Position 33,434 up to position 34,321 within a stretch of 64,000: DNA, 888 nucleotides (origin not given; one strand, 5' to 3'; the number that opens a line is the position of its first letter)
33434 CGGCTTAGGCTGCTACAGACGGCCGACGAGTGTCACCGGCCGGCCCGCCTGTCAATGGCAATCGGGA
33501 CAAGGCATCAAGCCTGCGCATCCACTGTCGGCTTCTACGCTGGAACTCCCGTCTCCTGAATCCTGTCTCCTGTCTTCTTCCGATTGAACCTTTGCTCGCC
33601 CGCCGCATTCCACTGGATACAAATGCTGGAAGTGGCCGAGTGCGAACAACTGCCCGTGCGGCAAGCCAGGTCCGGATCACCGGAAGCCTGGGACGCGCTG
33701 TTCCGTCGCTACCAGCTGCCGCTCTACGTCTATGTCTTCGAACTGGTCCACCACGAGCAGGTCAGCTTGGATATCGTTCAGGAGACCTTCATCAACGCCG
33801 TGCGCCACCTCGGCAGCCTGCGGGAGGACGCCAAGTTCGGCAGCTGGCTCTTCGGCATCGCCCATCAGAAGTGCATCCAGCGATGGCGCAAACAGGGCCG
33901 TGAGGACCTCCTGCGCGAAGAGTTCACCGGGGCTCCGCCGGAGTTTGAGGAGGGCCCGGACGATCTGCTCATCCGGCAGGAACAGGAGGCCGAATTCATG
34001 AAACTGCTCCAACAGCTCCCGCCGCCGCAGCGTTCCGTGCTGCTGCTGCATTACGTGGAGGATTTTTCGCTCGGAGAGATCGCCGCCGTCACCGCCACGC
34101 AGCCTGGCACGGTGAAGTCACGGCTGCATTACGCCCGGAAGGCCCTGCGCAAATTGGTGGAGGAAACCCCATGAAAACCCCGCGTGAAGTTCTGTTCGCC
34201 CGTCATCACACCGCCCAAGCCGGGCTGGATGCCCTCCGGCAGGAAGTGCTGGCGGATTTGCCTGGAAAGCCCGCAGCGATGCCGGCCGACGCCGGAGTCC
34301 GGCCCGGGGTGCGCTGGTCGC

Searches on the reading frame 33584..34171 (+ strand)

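Call 61: search_protein_families(library=pfam, proteins=[window:33584-34171:+], max_evalue=0.001)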
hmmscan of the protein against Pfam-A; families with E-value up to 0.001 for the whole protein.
window:33584-34171:+ (196 aa): 4 families
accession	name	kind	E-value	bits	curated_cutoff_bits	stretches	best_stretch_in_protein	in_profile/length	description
PF08281.18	Sigma70_r4_2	-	5.5e-16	58.4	25.7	1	137-188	3-54/54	Sigma-70, region 4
PF04542.20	Sigma70_r2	-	7.7e-14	51.7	24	1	39-106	1-70/71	Sigma-70 region 2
PF04545.22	Sigma70_r4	-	2.5e-10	40.2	24.1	1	141-190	1-50/50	Sigma-70, region 4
PF07638.17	Sigma70_ECF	-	8.7e-06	26.2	21.1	1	26-190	9-181/185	ECF sigma factor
